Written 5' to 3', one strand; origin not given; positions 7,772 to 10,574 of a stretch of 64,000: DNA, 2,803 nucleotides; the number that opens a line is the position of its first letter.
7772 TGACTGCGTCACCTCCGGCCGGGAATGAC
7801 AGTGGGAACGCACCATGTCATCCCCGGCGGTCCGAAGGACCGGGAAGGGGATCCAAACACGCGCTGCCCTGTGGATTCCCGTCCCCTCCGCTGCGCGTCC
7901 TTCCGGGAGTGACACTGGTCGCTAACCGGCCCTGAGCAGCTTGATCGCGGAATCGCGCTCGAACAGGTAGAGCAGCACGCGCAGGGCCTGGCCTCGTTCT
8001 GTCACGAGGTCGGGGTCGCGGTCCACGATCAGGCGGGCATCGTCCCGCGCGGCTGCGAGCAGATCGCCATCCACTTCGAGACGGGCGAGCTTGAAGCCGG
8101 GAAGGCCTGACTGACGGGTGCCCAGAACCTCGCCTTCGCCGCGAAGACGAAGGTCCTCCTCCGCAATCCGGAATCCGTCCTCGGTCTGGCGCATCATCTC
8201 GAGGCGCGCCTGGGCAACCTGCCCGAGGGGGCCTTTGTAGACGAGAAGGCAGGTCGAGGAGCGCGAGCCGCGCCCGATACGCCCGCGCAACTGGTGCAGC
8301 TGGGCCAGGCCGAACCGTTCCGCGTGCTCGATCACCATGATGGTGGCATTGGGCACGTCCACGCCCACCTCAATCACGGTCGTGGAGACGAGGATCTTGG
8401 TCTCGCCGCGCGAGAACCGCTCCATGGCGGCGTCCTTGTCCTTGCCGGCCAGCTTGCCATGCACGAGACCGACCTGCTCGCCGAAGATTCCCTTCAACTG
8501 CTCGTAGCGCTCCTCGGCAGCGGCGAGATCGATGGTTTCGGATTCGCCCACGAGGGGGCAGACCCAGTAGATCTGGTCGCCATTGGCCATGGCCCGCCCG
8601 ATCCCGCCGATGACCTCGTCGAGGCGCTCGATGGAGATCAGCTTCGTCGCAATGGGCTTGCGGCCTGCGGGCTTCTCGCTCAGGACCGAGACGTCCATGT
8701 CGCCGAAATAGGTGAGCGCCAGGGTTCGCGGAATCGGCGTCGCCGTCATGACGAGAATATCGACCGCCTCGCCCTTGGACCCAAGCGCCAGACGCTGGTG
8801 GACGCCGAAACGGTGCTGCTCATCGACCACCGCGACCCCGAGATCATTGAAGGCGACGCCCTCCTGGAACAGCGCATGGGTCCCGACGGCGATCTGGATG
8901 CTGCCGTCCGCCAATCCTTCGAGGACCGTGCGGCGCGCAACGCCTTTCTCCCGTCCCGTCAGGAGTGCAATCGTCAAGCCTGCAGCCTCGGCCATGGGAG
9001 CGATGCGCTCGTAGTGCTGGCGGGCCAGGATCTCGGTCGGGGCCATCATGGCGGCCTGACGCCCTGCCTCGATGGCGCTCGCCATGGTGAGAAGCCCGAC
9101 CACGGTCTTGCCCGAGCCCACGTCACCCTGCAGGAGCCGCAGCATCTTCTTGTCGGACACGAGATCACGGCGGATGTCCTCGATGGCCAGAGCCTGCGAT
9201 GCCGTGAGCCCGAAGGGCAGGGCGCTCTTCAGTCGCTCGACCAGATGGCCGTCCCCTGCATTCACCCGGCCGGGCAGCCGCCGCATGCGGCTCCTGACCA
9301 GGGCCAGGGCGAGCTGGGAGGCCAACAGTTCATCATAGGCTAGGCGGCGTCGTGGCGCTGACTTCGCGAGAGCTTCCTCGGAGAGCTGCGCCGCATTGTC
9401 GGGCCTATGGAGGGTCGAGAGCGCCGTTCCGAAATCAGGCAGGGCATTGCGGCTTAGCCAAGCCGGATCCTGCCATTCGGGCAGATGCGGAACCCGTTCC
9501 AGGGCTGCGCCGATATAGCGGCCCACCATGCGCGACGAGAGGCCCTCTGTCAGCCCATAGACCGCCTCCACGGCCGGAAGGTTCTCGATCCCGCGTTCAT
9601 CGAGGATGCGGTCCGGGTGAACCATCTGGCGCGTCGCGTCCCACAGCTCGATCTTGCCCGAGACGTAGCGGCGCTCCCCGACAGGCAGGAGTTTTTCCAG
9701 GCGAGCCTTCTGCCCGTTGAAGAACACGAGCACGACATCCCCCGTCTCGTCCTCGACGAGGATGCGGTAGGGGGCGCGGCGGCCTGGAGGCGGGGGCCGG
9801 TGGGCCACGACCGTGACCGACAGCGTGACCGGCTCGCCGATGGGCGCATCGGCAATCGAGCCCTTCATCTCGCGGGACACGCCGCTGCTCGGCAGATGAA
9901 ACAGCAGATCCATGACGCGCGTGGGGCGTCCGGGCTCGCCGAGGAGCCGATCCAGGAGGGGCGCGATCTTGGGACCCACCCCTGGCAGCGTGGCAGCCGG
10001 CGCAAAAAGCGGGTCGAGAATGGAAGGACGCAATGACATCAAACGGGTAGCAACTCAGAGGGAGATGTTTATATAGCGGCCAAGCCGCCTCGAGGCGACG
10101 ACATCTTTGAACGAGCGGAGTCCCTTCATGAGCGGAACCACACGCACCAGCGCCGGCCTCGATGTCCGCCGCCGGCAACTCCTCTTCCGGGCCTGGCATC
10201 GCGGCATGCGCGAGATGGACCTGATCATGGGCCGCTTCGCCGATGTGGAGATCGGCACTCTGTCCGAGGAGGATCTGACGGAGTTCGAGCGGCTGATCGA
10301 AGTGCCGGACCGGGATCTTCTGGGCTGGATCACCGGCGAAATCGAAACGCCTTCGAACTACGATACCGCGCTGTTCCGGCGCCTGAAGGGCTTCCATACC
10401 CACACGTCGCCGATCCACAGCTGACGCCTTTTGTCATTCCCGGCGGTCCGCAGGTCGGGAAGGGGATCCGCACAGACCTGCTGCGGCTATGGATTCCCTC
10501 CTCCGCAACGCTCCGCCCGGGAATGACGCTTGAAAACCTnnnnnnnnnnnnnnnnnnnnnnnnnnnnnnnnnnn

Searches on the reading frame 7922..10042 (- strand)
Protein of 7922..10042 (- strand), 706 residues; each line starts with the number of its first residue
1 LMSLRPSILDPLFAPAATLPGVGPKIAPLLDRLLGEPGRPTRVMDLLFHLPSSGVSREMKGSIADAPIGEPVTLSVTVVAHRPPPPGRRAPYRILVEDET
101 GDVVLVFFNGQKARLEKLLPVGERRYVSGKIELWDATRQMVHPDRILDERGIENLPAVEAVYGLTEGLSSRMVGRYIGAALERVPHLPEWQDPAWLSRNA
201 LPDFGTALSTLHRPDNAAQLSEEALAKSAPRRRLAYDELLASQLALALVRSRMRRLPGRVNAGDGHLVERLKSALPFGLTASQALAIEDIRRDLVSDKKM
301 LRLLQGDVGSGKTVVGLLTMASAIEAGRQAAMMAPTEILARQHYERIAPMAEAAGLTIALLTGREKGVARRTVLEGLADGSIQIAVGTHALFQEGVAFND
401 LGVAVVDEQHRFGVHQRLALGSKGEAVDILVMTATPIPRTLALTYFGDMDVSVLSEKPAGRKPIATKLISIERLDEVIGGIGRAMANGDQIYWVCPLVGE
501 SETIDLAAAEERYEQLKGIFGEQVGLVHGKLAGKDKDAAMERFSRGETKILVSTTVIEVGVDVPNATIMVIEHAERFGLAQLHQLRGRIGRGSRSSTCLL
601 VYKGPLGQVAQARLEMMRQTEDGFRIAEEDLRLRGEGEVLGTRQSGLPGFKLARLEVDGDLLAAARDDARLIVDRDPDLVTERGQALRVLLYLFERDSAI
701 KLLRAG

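Call 28: search_protein_families(library=pfam, proteins=[window:7922-10042:-], max_evalue=0.00001)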
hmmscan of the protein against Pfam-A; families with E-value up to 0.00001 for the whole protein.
window:7922-10042:- (706 aa): 5 families
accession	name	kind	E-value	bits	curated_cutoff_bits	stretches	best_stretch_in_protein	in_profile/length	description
PF00270.35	DEAD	-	3.2e-21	76.2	26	1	281-441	2-164/167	DEAD/DEAH box helicase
PF00271.37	Helicase_C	-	4.7e-19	69.1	23.5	1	485-591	12-108/110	Helicase conserved C-terminal domain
PF19833.4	RecG_dom3_C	-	6.8e-14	52.1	26.8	1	620-681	1-63/87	ATP-dependent DNA helicase RecG, domain 3, C-terminal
PF04851.21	ResIII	-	2.2e-08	34.6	22.5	1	279-436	4-162/164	Type III restriction enzyme, res subunit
PF01336.31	tRNA_anti-codon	-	3.3e-06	27.4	27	1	91-144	17-71/75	OB-fold nucleic acid binding domain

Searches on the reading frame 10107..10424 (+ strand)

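Call 80: search_protein_families(library=pfam, proteins=[window:10107-10424:+], max_evalue=0.00001)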
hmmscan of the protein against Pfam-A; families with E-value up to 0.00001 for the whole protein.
window:10107-10424:+ (105 aa): 1 family
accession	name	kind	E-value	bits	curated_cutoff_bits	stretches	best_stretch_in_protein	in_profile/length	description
PF03937.21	Sdh5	-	1e-24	86.7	27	1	24-96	2-75/76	Flavinator of succinate dehydrogenase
